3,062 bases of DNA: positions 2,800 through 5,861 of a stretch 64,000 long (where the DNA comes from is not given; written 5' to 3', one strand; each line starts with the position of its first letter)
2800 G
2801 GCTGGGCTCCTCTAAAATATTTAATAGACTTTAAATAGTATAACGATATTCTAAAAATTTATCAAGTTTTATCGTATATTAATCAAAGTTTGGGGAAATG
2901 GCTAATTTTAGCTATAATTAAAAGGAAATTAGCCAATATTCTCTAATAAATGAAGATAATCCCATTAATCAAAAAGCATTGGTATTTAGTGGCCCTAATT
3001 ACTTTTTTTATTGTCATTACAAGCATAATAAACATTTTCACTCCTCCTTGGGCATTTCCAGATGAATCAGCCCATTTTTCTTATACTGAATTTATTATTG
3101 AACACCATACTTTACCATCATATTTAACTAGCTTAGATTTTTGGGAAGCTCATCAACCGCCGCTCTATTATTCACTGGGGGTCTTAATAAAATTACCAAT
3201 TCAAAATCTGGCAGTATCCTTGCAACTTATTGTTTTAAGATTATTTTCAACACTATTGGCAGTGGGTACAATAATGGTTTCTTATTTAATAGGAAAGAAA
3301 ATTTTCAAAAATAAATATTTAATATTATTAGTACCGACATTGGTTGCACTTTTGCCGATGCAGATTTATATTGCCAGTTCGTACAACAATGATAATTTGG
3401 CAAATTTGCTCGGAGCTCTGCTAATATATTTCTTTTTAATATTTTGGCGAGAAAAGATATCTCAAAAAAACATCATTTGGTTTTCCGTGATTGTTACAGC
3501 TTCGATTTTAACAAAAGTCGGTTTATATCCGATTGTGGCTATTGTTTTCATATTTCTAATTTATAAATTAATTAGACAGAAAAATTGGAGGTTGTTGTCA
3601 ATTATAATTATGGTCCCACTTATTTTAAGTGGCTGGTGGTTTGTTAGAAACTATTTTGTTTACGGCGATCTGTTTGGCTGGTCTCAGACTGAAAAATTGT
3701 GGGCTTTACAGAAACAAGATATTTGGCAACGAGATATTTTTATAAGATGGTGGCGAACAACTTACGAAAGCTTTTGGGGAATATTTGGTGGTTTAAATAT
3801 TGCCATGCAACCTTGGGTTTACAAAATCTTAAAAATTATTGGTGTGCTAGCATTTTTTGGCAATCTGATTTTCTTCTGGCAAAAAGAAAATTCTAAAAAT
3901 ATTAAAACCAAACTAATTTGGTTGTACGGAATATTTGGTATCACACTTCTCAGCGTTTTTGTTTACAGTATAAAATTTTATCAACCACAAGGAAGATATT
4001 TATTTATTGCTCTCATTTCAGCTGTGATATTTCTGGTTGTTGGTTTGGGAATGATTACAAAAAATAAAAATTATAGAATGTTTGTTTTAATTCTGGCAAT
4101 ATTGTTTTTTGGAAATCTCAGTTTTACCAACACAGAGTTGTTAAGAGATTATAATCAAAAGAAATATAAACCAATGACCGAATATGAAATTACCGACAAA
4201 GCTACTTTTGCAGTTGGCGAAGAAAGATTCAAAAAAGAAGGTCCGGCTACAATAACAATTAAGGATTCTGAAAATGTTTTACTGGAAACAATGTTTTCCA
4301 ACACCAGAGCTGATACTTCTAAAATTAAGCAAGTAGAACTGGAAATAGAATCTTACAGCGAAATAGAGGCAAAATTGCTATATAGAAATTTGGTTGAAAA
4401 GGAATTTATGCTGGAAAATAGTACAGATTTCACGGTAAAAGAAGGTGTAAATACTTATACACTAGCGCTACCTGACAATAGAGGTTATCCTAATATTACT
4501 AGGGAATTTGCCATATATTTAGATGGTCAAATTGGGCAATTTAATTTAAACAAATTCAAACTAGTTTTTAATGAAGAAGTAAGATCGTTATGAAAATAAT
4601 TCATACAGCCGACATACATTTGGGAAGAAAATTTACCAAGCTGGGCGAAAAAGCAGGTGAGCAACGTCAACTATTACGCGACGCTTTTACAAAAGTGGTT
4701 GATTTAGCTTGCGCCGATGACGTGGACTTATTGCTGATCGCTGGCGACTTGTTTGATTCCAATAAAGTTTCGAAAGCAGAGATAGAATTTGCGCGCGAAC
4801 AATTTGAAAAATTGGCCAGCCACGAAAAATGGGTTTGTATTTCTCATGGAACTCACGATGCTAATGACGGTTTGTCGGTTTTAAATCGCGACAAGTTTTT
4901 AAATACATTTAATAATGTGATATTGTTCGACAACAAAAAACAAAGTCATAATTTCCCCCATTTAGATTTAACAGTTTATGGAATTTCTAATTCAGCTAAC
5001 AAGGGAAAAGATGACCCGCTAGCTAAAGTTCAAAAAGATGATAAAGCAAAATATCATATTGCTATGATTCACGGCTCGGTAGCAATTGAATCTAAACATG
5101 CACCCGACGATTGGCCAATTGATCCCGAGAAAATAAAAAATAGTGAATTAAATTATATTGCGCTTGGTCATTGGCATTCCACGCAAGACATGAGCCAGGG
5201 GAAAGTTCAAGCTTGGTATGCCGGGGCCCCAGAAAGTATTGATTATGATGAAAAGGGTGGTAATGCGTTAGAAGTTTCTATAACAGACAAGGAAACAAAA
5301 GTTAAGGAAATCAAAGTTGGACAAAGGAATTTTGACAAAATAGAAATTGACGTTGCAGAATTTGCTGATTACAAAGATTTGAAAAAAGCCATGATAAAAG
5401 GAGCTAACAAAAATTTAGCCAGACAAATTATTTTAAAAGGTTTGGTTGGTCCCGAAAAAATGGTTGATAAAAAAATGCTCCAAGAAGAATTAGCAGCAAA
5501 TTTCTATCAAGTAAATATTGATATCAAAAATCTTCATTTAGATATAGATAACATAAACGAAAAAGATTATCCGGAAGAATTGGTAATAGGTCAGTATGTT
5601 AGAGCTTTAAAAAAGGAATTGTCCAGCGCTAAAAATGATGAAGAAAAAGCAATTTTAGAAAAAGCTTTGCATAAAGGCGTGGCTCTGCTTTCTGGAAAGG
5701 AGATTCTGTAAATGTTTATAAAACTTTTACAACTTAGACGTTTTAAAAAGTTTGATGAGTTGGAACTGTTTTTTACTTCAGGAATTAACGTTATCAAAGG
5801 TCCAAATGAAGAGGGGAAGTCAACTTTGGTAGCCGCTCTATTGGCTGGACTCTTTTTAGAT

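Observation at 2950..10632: Four-gene overlapping operon with an SbcC/Rad50-like ATPase whose coiled-coil apex is a transmembrane hairpin instead of a zinc hook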

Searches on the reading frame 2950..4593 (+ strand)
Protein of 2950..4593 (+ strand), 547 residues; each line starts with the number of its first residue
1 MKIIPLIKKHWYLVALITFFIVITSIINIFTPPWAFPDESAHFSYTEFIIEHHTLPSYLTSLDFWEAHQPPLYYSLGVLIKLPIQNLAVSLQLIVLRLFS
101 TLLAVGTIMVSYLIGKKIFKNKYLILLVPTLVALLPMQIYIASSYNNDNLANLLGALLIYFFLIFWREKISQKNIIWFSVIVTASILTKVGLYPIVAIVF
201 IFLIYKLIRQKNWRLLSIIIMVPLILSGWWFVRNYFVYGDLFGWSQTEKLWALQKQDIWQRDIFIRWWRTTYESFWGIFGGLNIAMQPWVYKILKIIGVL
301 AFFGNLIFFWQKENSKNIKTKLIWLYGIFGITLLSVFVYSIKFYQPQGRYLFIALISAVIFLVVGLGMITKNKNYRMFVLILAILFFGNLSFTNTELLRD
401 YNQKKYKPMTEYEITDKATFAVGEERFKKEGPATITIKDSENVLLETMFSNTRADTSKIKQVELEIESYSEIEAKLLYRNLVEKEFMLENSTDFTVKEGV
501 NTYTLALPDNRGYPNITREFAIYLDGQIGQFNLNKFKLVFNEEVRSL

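Call 5: search_protein_families(library=pfam, proteins=[window:2950-4593:+], max_evalue=0.01)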
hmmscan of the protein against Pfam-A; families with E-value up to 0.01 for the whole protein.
window:2950-4593:+ (547 aa): 1 family
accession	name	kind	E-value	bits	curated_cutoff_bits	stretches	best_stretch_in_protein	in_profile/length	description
PF09913.15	DUF2142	-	3e-12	46.5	30.1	1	68-352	97-389/395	Predicted membrane protein (DUF2142)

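Call 6: search_protein_families(library=ncbifam, proteins=[window:2950-4593:+], max_evalue=0.01)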
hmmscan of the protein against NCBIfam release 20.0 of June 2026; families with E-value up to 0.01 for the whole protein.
window:2950-4593:+ (547 aa): 2 families
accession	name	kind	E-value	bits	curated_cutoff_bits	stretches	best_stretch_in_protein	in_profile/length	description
NF047440.1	LA3751_2_3_fam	subfamily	0.00073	18.5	200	1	95-411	100-401/460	LA_3751/LA_3752 family putative glycosyltransferase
TIGR01549.1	HAD-SF-IA-v1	subfamily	0.0046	17.4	23.3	0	124-174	64-114/149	HAD-IA family hydrolase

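Call 9: search_protein_families(library=padloc, proteins=[window:2950-4593:+], max_evalue=0.01)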
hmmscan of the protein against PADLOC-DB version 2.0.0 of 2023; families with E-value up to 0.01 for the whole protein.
window:2950-4593:+ (547 aa): 0 families

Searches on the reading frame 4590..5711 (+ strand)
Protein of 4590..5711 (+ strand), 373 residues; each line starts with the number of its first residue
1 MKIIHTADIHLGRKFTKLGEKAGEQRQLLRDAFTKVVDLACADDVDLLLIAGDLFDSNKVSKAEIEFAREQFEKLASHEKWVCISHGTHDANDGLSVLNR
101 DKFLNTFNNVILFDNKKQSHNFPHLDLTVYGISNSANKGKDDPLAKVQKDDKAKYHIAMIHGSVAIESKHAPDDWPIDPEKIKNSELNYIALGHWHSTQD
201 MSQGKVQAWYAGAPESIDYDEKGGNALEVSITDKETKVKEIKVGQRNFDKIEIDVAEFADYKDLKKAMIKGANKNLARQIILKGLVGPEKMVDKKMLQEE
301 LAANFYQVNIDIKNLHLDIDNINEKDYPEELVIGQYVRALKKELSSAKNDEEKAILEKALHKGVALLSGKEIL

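Call 5: search_protein_families(library=pfam, proteins=[window:4590-5711:+], max_evalue=0.01)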
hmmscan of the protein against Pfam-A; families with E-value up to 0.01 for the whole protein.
window:4590-5711:+ (373 aa): 2 families
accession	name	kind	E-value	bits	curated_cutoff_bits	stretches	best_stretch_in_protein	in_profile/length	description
PF00149.33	Metallophos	-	5.5e-12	47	21.5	1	1-197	1-190/191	Calcineurin-like phosphoesterase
PF12850.12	Metallophos_2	-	0.00018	22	27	1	1-215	1-136/154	Calcineurin-like phosphoesterase superfamily domain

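Call 6: search_protein_families(library=ncbifam, proteins=[window:4590-5711:+], max_evalue=0.01)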
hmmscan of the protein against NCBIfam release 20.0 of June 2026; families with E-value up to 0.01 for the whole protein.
window:4590-5711:+ (373 aa): 9 families
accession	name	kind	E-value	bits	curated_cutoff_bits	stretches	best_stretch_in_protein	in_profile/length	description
NF041031.1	Mre11_Sulfo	equivalog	1.4e-23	83.8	500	1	2-325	1-328/374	DNA double-strand break repair protein Mre11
TIGR00619.1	sbcd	subfamily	2.4e-20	73.4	77.65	1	1-118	1-111/252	exonuclease subunit SbcD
NF041030.1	Mre11_Halo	equivalog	1.2e-14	54.3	550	1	2-267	3-254/361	DNA double-strand break repair protein Mre11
NF008206.2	PRK10966.1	equivalog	3.3e-14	52.8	450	2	1-106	1-98/380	exonuclease subunit SbcD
NF041754.1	sbcd_Bac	equivalog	1.7e-11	44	750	2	1-97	1-93/390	exonuclease subunit SbcD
NF041029.1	Mre11_Pyroc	equivalog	4.6e-10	38.9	600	1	1-111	1-108/438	DNA double-strand break repair protein Mre11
NF041753.2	sbcd_Staph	equivalog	4.1e-09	35.7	480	1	1-95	1-91/375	exonuclease subunit SbcD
TIGR00583.1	mre11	equivalog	3.5e-05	22.9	434.6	1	2-64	5-62/405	DNA repair protein (mre11)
TIGR04123.1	P_estr_lig_assc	hypoth_equivalog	0.00076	18.9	150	1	4-94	24-114/207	ligase-associated DNA damage response endonuclease PdeM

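Call 9: search_protein_families(library=padloc, proteins=[window:4590-5711:+], max_evalue=0.01)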
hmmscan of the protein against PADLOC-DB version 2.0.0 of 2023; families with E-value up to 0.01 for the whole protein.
window:4590-5711:+ (373 aa): 1 family
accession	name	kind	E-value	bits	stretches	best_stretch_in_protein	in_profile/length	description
PDLC00736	Effector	-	0.00017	18.7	1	23-118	17-112/561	Endonuclease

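Call 30: search_solved_structures(query=window:4590-5711:+, max_evalue=0.01)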
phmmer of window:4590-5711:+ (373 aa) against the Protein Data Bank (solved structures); distinct sequences matched with E-value up to 0.01: 17.
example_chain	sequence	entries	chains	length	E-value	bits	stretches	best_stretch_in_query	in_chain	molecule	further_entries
1ii7_A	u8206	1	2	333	2.9e-08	36.4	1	1-113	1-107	Mre11 nuclease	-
3dsc_A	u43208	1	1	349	3.3e-08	36.2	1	1-116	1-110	DNA double-strand break repair protein mre11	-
4hd0_A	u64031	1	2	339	1.2e-07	34.3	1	1-115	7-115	DNA double-strand break repair protein Mre11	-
3dsd_A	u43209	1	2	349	4.5e-07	32.5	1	1-112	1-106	DNA double-strand break repair protein mre11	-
4lty_C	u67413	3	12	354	8.5e-07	31.6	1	1-109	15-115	Exonuclease subunit SbcD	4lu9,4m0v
6s6v_A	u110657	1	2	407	1.3e-06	31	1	1-109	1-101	Nuclease SbcCD subunit D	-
3qg5_C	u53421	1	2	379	1.3e-06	31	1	1-90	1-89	Mre11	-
4o24_A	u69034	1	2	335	2e-06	30.4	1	1-90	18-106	Exonuclease, putative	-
2q8u_A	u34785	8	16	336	2e-06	30.4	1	1-90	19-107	Exonuclease, putative | Nuclease SbcCD subunit D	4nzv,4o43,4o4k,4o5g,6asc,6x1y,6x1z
3thn_A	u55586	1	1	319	2.2e-06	30.2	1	1-58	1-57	Exonuclease, putative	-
1s8e_A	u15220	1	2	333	2.4e-06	30.1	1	1-79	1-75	exonuclease putative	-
6s85_A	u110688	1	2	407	2.9e-06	29.8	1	1-75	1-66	Nuclease SbcCD subunit D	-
3tho_B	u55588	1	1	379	3.1e-06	29.7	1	1-58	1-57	Exonuclease, putative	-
7yzo_A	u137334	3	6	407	3.3e-06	29.7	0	1-73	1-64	Nuclease SbcCD subunit D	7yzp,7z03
7dog_A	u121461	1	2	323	1.7e-05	27.3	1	2-95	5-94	Nuclease SbcCD subunit D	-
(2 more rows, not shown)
